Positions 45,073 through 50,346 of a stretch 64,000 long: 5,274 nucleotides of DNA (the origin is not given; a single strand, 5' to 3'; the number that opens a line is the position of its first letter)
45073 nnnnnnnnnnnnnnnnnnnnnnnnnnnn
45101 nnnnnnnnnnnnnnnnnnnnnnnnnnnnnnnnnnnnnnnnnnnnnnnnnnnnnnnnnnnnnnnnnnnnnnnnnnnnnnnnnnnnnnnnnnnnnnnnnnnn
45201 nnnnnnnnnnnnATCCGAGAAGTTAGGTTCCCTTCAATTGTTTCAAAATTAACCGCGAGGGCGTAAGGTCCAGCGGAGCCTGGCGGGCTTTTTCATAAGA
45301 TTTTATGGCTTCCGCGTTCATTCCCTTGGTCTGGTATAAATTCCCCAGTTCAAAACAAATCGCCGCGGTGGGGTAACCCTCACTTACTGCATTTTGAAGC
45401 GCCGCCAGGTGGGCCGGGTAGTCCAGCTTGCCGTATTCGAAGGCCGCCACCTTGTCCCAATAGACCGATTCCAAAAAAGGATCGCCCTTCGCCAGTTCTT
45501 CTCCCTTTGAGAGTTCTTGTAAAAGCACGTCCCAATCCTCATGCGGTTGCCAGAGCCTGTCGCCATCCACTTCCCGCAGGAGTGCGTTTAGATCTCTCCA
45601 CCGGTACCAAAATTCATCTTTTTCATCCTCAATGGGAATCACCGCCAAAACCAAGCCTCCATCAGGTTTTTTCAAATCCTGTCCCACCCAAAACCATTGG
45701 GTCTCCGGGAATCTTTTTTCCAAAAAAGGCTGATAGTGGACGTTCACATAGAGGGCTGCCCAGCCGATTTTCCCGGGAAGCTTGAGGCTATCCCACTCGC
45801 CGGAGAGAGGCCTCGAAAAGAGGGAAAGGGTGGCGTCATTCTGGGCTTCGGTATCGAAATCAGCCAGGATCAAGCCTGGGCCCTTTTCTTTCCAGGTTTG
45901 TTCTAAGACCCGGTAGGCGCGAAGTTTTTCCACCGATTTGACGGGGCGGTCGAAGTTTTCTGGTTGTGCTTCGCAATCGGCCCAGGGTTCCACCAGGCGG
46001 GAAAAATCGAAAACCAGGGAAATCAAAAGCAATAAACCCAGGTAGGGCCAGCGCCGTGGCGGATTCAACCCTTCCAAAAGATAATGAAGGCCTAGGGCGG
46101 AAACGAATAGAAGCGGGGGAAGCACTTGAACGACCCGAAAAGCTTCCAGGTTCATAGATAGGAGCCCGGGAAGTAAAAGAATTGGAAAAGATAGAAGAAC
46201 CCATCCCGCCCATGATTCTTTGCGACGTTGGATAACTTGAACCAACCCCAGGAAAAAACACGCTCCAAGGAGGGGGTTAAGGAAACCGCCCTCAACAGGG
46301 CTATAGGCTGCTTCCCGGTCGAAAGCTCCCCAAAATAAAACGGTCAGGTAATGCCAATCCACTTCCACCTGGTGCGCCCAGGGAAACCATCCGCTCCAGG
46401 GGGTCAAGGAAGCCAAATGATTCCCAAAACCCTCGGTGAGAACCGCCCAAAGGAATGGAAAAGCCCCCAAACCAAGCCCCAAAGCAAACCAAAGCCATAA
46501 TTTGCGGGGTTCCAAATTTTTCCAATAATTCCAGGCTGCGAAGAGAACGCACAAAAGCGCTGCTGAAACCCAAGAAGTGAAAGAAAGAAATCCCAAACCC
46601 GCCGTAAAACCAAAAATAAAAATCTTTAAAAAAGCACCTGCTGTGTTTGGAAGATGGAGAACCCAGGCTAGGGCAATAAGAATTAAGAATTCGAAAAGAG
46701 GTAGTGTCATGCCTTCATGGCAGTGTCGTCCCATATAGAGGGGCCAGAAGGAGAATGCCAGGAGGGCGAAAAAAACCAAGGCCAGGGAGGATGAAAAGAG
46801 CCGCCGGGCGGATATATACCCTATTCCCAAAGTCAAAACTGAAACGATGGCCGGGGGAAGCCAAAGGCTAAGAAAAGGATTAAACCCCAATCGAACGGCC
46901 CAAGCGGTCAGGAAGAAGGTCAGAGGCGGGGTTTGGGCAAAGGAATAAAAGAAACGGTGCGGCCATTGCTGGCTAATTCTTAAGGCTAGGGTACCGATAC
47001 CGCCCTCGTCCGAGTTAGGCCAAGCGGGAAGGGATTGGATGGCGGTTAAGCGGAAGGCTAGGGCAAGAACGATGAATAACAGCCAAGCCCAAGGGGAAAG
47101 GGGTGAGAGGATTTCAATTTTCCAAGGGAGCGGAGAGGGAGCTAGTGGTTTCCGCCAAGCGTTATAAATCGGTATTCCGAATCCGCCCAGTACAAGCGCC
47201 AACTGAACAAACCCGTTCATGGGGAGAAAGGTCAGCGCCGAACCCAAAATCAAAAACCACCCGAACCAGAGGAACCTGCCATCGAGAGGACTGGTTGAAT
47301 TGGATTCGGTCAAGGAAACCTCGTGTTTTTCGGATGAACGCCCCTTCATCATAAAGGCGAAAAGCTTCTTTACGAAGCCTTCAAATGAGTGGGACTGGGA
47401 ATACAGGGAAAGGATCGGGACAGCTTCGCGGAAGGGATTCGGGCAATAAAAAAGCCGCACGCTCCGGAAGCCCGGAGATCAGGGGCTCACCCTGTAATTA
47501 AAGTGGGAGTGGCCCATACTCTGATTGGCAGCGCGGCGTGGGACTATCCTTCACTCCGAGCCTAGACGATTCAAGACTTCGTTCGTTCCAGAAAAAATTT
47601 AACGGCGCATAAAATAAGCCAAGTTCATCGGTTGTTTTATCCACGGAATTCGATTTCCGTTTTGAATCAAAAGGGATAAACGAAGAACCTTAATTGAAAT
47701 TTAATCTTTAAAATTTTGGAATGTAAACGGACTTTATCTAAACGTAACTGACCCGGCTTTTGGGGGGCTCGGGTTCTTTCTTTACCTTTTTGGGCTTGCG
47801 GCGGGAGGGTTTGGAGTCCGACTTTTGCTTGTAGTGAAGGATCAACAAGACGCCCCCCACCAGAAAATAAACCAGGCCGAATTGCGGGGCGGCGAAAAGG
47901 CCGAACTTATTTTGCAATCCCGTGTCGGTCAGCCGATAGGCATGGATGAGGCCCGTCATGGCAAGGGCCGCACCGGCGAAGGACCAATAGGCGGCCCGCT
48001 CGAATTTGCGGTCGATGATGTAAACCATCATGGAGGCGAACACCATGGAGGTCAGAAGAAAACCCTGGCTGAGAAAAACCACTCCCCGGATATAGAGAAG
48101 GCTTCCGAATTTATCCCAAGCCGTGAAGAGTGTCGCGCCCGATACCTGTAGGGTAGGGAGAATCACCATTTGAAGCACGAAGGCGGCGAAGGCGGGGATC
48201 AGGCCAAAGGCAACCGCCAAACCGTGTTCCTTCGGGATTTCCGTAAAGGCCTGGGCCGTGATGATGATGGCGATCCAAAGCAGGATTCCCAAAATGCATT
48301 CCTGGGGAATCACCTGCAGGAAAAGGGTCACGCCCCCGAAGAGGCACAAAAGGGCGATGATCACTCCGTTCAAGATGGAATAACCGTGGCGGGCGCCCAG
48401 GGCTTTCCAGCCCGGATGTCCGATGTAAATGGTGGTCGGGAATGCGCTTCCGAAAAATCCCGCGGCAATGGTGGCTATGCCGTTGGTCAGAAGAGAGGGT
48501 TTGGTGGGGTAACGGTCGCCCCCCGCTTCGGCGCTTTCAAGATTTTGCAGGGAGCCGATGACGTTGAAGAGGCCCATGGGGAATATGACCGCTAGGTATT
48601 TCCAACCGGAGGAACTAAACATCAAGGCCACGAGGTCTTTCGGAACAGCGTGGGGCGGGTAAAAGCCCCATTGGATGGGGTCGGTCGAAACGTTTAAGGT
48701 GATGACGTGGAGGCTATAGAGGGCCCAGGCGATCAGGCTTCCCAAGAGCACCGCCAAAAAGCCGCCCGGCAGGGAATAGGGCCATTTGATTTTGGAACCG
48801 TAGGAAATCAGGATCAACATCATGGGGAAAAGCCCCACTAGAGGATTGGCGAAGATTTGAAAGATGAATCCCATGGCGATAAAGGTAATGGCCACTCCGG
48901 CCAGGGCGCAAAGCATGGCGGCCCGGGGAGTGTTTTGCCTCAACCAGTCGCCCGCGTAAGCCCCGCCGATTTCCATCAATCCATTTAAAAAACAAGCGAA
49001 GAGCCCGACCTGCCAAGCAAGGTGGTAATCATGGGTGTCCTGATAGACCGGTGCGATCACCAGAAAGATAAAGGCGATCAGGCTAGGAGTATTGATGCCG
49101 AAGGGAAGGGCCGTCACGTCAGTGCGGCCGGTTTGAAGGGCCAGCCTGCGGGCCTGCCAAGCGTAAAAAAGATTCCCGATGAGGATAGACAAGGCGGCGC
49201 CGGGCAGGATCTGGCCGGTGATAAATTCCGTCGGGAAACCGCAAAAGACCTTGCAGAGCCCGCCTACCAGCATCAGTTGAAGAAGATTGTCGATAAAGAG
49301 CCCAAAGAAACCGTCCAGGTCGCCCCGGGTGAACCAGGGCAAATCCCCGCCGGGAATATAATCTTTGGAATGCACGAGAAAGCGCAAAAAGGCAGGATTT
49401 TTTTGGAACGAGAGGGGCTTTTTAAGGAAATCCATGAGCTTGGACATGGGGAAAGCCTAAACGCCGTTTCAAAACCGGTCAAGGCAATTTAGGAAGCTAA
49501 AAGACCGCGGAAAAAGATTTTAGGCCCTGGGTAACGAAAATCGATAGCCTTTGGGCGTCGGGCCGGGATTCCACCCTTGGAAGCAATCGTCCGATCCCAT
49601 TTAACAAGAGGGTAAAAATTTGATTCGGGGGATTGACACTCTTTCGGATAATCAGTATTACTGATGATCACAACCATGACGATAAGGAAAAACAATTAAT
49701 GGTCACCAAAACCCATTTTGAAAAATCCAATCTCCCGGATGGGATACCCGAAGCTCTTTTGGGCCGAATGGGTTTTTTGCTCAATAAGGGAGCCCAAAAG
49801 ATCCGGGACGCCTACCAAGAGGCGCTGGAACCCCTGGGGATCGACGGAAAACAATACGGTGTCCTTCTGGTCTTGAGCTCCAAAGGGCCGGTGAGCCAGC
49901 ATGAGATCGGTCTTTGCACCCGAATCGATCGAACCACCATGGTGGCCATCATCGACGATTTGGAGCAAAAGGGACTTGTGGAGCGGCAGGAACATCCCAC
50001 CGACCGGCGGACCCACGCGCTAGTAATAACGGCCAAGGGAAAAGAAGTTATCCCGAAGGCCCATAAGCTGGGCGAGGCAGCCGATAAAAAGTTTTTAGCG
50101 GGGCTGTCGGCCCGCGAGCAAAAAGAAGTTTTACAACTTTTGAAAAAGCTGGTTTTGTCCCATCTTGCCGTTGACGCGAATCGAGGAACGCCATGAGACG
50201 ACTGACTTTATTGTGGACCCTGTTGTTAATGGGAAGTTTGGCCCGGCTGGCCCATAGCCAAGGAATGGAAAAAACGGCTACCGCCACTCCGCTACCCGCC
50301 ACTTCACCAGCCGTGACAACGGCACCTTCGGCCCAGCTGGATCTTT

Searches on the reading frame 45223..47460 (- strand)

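Call 75: search_protein_families(library=pfam, proteins=[window:45223-47460:-], max_evalue=0.0001)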
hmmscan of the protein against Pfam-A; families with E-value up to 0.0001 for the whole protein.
window:45223-47460:- (745 aa): 1 family
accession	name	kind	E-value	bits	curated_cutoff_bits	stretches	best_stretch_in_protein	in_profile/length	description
PF13231.12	PMT_2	-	4.5e-05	24.1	26.1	1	177-337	2-158/160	Dolichyl-phosphate-mannose-protein mannosyltransferase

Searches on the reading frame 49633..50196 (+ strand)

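Call 75: search_protein_families(library=pfam, proteins=[window:49633-50196:+], max_evalue=0.0001)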
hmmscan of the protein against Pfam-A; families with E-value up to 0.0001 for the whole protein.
window:49633-50196:+ (187 aa): 5 families
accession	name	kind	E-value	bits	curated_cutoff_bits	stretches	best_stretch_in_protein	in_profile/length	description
PF12802.13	MarR_2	-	2.1e-15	57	27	1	69-126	2-60/61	MarR family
PF01047.28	MarR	-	3.1e-12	46.6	24.6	1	74-127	5-58/59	MarR family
PF13463.12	HTH_27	-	1e-08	35.7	22.2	1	77-136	8-68/68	Winged helix DNA-binding domain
PF22381.2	Staph_reg_Sar_Rot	-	4.1e-05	24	27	0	62-140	4-82/85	Transcriptional regulator SarA/Rot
PF01978.25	TrmB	-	9.3e-05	22.6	25.6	0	66-122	2-58/68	Sugar-specific transcriptional regulator TrmB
